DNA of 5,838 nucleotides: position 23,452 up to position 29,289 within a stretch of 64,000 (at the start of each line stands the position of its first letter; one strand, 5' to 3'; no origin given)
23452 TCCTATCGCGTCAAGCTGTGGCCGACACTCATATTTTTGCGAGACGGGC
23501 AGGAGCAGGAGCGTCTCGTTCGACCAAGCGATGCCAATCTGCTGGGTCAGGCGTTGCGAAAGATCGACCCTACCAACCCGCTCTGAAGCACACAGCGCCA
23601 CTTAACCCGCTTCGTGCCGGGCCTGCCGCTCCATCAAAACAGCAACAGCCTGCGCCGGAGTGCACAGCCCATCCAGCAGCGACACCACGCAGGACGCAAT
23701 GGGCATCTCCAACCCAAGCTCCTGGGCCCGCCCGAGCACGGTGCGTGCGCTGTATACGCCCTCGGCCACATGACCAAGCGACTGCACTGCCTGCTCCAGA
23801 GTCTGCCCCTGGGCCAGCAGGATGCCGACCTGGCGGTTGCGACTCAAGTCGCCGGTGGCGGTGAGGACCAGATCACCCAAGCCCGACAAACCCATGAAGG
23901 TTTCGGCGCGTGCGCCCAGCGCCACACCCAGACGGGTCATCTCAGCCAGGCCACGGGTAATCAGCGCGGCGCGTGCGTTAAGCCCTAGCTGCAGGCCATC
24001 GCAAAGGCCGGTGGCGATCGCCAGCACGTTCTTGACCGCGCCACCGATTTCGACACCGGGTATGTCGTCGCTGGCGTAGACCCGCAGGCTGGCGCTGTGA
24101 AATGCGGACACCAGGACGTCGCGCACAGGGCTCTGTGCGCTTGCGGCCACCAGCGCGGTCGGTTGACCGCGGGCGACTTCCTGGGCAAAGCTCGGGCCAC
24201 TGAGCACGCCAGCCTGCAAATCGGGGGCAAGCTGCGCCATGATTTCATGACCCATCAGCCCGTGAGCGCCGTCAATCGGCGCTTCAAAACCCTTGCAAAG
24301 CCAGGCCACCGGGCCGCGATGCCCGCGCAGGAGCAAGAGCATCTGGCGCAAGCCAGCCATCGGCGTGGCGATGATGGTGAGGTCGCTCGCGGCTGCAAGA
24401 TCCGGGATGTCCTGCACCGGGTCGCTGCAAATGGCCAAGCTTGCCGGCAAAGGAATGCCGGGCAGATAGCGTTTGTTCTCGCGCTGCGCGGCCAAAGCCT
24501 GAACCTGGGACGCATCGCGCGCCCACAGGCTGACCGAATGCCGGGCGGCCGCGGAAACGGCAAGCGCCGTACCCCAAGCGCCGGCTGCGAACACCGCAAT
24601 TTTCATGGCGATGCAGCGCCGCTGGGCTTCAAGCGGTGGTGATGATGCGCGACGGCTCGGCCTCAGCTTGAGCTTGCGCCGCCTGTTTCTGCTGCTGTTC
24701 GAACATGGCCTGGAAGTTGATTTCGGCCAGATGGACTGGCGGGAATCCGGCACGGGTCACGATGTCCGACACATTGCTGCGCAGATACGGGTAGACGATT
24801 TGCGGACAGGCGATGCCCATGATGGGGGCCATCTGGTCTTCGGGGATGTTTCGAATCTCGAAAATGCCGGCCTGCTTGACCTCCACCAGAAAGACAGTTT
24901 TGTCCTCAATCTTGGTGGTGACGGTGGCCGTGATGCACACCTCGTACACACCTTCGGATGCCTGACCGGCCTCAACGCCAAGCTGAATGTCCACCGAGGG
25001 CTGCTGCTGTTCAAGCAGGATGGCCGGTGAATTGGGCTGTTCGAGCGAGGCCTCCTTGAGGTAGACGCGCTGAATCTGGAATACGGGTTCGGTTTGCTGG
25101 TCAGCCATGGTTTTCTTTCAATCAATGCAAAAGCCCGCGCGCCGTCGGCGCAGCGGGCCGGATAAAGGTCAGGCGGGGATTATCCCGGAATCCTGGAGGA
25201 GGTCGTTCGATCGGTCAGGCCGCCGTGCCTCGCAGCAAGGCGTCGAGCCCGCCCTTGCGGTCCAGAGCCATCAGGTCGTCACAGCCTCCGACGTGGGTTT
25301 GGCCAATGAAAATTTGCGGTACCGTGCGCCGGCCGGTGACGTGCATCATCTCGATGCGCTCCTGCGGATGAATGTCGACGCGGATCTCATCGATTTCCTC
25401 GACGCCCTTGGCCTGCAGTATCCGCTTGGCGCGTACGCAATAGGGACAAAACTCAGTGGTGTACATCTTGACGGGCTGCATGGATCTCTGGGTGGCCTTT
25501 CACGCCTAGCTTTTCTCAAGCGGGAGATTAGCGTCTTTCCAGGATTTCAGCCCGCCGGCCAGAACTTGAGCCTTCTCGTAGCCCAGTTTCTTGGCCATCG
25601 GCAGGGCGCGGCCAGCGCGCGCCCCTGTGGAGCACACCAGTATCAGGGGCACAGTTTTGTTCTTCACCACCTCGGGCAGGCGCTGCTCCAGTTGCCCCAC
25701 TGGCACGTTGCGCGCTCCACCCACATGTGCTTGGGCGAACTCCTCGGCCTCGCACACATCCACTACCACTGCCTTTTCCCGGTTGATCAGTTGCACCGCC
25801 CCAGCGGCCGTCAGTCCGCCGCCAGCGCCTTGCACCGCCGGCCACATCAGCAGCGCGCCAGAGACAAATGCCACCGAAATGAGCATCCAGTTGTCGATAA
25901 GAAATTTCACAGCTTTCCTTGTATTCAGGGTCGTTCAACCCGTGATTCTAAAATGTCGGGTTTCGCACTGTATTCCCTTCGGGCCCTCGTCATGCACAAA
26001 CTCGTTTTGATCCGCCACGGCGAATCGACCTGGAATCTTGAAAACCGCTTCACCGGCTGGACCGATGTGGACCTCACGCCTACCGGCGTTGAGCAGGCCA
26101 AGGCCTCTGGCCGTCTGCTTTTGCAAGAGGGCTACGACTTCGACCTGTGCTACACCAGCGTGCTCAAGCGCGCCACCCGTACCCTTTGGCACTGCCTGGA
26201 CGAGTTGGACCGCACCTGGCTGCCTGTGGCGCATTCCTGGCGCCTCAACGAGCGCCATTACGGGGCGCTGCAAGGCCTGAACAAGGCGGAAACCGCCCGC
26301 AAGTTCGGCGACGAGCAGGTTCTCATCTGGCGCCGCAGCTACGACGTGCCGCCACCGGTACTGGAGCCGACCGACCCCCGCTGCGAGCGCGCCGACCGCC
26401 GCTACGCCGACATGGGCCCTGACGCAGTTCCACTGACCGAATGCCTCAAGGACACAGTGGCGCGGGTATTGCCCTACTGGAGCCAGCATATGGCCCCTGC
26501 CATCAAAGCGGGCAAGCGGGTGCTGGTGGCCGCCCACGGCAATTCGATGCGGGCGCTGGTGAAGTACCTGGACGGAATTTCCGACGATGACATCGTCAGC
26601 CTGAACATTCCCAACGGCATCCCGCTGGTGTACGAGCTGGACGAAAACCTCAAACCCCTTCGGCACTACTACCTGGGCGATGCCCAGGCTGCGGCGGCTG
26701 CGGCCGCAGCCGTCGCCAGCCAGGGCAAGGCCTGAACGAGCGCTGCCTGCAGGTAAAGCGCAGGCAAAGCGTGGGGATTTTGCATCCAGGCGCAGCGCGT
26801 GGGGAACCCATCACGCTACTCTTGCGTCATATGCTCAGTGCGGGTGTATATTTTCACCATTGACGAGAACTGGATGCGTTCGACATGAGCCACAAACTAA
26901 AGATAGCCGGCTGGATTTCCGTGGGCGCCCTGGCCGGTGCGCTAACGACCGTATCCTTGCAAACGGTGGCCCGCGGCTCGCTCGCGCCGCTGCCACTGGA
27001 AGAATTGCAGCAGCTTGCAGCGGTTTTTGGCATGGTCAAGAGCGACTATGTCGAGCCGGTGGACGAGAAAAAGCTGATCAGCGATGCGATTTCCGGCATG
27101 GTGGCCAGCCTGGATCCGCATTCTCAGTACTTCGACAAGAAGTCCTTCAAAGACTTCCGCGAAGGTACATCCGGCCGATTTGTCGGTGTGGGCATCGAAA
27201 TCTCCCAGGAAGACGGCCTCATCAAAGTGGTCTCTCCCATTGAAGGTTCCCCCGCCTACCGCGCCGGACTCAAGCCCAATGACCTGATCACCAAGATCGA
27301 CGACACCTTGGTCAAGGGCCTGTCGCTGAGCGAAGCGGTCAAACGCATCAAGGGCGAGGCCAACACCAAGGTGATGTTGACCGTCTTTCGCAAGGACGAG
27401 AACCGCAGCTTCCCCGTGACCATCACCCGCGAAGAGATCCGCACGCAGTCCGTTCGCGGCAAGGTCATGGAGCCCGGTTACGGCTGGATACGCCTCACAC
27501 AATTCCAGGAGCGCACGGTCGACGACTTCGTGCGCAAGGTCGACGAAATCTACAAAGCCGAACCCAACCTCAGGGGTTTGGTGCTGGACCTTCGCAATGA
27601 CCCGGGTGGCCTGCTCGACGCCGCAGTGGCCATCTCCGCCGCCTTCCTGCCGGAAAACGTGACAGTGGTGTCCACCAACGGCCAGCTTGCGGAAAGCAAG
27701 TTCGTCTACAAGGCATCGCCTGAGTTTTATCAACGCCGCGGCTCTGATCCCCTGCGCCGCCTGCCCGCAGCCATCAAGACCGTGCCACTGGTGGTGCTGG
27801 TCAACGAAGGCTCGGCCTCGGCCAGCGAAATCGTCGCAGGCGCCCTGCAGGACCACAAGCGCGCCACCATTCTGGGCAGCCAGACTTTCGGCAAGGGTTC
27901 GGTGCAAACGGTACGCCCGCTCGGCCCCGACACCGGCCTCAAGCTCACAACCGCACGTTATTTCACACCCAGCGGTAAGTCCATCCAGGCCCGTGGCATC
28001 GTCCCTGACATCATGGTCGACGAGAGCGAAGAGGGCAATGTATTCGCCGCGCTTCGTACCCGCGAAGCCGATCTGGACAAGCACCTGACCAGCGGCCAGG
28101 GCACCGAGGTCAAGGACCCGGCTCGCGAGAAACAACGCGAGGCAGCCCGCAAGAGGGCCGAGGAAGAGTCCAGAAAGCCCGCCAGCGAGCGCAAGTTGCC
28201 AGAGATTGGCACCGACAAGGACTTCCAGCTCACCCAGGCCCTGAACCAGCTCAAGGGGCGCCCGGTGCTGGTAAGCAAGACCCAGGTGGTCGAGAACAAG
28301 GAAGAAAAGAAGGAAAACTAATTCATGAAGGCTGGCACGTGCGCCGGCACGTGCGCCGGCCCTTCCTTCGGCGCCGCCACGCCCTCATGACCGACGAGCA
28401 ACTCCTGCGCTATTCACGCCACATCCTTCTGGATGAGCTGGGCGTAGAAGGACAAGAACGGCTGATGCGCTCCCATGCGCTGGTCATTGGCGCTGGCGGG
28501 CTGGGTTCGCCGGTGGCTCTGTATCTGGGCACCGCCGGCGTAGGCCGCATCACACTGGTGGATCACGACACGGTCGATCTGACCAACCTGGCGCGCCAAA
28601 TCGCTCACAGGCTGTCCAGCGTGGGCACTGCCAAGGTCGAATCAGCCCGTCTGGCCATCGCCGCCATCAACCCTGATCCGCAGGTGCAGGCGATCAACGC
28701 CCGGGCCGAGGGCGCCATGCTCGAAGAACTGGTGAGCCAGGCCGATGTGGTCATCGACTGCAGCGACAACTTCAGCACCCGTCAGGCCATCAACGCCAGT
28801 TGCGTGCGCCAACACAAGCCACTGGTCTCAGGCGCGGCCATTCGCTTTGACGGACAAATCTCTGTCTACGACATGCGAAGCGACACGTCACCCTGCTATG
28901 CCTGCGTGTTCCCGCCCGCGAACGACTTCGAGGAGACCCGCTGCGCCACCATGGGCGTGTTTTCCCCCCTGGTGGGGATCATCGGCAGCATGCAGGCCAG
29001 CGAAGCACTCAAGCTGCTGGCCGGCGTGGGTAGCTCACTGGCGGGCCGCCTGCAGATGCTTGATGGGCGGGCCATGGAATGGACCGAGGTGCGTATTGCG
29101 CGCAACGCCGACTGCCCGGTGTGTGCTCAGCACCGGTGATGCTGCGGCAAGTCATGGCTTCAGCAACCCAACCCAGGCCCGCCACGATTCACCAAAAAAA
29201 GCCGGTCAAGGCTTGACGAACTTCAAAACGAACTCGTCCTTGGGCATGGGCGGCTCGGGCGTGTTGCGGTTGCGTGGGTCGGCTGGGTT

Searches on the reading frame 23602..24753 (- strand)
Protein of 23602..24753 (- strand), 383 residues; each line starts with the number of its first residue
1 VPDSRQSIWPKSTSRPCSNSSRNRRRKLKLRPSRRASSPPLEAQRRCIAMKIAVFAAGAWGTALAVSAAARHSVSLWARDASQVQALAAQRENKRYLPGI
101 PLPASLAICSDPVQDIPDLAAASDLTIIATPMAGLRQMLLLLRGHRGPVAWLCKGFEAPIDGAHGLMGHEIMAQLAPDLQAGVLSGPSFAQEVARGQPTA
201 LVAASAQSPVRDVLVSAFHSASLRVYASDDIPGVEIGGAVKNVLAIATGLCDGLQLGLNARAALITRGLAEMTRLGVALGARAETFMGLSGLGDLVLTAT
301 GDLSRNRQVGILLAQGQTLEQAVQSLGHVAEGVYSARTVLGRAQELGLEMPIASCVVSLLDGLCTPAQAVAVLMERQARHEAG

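Call 39: search_protein_families(library=pfam, proteins=[window:23602-24753:-], max_evalue=0.000001)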
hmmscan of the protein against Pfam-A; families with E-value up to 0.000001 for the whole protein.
window:23602-24753:- (383 aa): 3 families
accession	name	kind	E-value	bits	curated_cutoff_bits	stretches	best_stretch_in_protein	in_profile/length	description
PF07479.19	NAD_Gly3P_dh_C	-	2.4e-51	174.1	25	1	230-370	1-141/142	NAD-dependent glycerol-3-phosphate dehydrogenase C-terminus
PF01210.29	NAD_Gly3P_dh_N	-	4.2e-33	115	23.1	1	51-207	1-154/158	NAD-dependent glycerol-3-phosphate dehydrogenase N-terminus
PF20618.3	GPD_NAD_C_bact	-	3e-20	73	27.6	1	290-354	1-64/66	Bacterial GPD, NAD-dependent C-terminal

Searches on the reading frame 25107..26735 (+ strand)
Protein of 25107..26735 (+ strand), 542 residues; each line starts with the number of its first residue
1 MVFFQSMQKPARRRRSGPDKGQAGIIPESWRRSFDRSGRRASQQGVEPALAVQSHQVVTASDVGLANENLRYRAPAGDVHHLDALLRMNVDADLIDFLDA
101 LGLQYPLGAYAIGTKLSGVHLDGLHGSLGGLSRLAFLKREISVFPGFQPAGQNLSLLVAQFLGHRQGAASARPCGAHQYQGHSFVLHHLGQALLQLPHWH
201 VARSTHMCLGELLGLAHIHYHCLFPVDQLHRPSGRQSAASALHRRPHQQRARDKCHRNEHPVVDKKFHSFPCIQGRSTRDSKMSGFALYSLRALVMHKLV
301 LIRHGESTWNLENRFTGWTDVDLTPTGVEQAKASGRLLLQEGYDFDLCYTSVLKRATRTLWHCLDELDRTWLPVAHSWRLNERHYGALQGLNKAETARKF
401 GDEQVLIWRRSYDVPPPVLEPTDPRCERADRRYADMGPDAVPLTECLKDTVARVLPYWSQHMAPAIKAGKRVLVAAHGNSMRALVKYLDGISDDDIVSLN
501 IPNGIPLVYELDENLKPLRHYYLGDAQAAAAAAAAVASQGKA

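Call 39: search_protein_families(library=pfam, proteins=[window:25107-26735:+], max_evalue=0.000001)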
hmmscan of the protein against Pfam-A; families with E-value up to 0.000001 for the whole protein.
window:25107-26735:+ (542 aa): 1 family
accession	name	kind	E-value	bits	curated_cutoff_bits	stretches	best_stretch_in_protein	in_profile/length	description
PF00300.27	His_Phos_1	-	2.8e-35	122.2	21.7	1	299-430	1-127/194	Histidine phosphatase superfamily (branch 1)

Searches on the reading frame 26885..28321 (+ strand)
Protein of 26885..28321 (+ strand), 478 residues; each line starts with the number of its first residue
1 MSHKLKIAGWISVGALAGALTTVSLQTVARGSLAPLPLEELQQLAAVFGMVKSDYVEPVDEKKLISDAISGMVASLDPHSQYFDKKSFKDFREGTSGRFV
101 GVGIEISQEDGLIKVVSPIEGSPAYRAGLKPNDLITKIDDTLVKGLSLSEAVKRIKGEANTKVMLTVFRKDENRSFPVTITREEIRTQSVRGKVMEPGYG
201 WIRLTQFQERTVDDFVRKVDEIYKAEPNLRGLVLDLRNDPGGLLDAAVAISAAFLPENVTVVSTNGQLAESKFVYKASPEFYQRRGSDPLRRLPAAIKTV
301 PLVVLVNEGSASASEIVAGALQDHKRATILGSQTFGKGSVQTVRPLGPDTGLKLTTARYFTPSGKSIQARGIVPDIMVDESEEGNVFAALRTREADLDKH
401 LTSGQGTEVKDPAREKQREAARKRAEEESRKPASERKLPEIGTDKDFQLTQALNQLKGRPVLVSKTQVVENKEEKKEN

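Call 39: search_protein_families(library=pfam, proteins=[window:26885-28321:+], max_evalue=0.000001)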
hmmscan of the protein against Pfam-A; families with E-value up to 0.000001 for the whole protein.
window:26885-28321:+ (478 aa): 5 families
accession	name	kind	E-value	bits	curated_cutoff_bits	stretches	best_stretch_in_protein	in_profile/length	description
PF03572.23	Peptidase_S41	-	2.4e-50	170.8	24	1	199-377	2-164/165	Peptidase family S41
PF13180.12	PDZ_2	-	4.7e-12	46.5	27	1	102-179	3-79/80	PDZ domain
PF22694.1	CtpB_N-like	-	1.1e-11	45.5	27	1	39-86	36-84/85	Activating protease CtpB N-terminal domain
PF17820.7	PDZ_6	-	1.2e-11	44.7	27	1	115-167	2-52/54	PDZ domain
PF00595.29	PDZ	-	9e-09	36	23.2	1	97-167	9-80/81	PDZ domain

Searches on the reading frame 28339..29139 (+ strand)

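Call 39: search_protein_families(library=pfam, proteins=[window:28339-29139:+], max_evalue=0.000001)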
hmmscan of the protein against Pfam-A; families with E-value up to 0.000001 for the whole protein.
window:28339-29139:+ (266 aa): 2 families
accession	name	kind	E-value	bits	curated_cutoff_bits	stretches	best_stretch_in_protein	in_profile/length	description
PF00899.27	ThiF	-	7.5e-76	254.9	28.1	1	25-261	1-238/238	ThiF family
PF03435.24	Sacchrp_dh_NADP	-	6.8e-08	33.4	25.1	1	48-162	2-95/129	Saccharopine dehydrogenase NADP binding domain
